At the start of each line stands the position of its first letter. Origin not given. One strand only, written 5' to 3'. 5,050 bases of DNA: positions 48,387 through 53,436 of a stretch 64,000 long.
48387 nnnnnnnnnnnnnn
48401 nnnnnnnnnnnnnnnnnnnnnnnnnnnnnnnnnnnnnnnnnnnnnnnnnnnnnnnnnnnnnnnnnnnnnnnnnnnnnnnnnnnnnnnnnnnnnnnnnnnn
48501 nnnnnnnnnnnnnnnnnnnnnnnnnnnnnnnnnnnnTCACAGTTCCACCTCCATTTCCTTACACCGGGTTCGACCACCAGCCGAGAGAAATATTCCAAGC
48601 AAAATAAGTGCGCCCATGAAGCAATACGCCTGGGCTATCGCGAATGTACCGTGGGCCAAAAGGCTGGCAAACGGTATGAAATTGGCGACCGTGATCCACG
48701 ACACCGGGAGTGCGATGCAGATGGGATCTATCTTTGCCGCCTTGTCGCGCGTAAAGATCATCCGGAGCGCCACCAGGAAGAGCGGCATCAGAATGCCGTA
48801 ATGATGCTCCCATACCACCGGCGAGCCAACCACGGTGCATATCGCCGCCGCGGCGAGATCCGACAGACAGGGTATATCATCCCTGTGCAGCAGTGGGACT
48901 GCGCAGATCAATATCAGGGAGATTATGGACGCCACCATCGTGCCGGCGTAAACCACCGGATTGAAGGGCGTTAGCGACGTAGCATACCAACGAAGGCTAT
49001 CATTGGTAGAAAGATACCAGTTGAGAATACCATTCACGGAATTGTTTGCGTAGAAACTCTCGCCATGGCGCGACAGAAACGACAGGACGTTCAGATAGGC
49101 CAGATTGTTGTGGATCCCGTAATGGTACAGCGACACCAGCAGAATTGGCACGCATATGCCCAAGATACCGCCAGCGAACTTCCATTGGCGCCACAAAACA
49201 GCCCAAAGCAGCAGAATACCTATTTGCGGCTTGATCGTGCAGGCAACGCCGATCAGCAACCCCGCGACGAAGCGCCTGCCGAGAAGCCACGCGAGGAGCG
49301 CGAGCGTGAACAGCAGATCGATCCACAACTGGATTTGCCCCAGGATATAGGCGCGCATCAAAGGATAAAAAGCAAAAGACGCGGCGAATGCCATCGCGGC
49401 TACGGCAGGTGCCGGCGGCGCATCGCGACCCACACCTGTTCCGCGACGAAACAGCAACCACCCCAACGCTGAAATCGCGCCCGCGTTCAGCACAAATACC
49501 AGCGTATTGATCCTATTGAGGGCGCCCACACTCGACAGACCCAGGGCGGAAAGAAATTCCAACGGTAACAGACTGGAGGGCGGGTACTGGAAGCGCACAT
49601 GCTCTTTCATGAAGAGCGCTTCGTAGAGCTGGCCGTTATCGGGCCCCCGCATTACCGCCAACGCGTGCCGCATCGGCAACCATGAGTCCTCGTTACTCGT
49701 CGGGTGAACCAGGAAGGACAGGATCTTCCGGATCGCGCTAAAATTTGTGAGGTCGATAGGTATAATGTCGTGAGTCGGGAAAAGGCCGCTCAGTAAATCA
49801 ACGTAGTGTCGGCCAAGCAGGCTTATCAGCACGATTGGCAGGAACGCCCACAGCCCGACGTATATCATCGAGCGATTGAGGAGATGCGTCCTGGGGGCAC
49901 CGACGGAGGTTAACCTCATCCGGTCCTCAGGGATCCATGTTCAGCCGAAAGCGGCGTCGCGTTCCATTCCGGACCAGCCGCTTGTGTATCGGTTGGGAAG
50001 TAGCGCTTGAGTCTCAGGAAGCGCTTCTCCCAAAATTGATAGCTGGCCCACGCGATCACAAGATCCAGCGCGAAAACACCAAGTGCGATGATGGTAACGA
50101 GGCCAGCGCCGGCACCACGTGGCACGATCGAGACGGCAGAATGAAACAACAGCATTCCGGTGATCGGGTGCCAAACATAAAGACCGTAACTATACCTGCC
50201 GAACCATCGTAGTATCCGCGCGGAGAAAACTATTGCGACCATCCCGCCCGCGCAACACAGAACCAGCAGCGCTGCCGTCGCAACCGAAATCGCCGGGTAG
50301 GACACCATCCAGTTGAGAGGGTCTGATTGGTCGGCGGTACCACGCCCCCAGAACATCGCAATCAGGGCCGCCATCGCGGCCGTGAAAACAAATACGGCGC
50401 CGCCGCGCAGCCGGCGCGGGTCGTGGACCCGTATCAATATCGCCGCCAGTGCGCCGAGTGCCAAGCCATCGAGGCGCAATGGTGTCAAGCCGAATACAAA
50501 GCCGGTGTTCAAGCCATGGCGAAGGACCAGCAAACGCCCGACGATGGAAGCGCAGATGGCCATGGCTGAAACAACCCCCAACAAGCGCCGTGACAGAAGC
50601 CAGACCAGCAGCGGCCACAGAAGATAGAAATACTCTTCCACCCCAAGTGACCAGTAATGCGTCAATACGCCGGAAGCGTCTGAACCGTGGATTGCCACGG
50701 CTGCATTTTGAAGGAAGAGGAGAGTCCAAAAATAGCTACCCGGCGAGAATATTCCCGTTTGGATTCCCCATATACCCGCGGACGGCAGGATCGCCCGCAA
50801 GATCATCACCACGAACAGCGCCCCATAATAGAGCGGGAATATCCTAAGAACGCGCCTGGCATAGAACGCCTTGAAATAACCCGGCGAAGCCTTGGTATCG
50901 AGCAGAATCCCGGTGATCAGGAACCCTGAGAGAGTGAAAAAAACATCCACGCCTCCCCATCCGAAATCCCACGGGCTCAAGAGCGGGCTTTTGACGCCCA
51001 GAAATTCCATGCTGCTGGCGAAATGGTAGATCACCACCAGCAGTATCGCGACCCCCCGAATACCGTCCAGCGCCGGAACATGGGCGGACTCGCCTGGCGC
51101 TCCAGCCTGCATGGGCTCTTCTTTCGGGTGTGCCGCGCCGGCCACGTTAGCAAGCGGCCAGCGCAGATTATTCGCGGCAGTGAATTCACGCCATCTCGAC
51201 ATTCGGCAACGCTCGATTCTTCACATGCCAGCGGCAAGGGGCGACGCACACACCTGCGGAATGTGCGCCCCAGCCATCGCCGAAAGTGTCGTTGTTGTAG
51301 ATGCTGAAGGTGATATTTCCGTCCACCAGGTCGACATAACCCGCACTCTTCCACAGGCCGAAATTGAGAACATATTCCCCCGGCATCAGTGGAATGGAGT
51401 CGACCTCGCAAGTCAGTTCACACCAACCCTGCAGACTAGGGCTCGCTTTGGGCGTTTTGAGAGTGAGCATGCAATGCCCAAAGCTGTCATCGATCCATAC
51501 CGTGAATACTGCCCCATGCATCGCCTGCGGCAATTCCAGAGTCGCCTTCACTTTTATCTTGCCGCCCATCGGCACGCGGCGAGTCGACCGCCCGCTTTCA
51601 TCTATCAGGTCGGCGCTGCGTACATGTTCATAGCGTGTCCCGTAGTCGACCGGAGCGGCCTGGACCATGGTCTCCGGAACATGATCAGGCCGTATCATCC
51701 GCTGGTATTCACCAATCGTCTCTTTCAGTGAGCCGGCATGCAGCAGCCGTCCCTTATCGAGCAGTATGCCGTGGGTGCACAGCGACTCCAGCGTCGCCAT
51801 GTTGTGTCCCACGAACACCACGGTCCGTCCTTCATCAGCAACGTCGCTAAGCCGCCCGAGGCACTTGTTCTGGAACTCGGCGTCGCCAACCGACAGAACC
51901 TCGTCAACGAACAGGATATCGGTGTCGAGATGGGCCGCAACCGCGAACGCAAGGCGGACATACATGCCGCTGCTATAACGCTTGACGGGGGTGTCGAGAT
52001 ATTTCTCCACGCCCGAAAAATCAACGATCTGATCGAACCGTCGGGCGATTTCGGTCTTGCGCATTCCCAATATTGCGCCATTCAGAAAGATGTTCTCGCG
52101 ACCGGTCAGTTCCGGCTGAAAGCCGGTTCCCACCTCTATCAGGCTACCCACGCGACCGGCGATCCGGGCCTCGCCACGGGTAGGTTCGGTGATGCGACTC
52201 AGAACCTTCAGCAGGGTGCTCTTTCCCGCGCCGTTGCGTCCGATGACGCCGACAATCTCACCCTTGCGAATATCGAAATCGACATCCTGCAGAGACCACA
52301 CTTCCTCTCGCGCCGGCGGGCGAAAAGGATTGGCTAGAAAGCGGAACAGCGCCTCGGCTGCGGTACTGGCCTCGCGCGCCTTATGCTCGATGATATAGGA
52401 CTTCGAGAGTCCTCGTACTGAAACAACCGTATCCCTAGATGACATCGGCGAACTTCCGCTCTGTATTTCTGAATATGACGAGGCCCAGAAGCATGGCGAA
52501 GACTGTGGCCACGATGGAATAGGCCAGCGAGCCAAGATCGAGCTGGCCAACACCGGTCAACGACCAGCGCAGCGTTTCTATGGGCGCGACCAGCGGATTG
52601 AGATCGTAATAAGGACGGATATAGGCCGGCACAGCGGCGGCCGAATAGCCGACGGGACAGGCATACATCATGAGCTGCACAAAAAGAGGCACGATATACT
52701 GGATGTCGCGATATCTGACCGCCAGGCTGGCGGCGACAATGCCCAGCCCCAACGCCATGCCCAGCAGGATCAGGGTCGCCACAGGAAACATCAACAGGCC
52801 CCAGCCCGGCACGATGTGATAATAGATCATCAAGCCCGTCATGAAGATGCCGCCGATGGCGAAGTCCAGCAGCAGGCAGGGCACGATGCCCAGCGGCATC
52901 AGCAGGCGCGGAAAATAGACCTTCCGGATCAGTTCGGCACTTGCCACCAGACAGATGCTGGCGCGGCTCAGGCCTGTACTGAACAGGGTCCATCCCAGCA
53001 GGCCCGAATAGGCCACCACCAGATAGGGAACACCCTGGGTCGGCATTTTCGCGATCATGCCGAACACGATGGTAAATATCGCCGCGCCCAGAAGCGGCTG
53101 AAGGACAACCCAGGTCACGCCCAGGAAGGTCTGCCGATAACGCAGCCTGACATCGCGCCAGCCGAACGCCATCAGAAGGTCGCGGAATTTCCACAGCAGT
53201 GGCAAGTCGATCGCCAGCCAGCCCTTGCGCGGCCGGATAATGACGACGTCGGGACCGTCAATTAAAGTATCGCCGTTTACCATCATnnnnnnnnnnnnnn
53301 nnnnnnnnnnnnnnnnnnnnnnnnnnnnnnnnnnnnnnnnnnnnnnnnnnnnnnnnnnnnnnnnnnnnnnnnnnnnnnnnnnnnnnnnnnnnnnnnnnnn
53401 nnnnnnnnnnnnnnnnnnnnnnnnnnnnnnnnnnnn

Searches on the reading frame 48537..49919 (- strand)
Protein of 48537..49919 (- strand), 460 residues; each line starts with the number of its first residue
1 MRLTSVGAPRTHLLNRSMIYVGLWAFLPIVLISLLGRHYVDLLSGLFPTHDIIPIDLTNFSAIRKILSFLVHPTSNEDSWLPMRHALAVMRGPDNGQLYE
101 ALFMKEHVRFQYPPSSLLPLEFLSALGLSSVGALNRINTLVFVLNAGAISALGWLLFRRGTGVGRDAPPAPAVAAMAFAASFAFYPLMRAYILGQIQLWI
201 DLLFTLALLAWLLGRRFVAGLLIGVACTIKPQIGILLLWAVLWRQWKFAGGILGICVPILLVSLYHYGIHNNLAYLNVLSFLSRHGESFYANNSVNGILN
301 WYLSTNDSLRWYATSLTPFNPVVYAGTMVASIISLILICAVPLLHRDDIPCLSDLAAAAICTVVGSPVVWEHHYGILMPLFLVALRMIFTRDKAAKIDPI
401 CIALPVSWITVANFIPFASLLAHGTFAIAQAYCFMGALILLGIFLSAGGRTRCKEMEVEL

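Call 9: search_protein_families(library=pfam, proteins=[window:48537-49919:-], max_evalue=0.001)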
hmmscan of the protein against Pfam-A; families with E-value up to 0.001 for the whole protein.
window:48537-49919:- (460 aa): 1 family
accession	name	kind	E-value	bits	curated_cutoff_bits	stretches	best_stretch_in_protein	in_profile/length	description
PF09594.16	GT87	-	7.7e-15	55.7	25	1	110-367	1-237/237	Glycosyltransferase family 87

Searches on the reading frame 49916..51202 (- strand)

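Call 9: search_protein_families(library=pfam, proteins=[window:49916-51202:-], max_evalue=0.001)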
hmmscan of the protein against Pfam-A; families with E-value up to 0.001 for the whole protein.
window:49916-51202:- (428 aa): 2 families
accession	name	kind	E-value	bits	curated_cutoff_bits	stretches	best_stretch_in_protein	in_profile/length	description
PF01757.29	Acyl_transf_3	-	3.1e-29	102.5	31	1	43-365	2-304/326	Acyltransferase domain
PF07786.18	HGSNAT_cat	-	2.8e-05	24.2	22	1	43-135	3-90/222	Heparan-alpha-glucosaminide N-acetyltransferase, catalytic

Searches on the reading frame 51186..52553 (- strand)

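Call 9: search_protein_families(library=pfam, proteins=[window:51186-52553:-], max_evalue=0.001)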
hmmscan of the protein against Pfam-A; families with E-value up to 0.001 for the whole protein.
window:51186-52553:- (455 aa): 3 families
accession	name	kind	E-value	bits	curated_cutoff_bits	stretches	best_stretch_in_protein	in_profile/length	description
PF00005.33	ABC_tran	-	6.1e-21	75.9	25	1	88-219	1-135/137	ABC transporter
PF14524.12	Wzt_C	-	3.3e-07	30.8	30.4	1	304-421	5-132/143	Wzt C-terminal domain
PF13304.12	AAA_21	-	3.8e-05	24.3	27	1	100-121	1-22/304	AAA domain, putative AbiEii toxin, Type IV TA system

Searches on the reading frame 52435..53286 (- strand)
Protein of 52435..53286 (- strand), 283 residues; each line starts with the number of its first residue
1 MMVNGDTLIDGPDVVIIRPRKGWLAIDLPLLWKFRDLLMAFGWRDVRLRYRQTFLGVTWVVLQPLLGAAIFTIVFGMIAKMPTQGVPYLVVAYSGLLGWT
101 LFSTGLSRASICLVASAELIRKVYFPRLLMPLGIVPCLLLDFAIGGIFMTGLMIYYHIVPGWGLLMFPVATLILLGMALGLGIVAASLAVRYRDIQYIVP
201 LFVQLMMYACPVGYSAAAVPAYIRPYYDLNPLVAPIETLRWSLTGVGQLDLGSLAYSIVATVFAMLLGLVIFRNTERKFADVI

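Call 9: search_protein_families(library=pfam, proteins=[window:52435-53286:-], max_evalue=0.001)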
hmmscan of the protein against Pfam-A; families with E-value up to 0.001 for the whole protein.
window:52435-53286:- (283 aa): 1 family
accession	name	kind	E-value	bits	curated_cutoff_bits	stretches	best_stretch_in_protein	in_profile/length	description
PF01061.29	ABC2_membrane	-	5.1e-16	59.3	26.9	1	38-242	3-209/211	ABC-2 type transporter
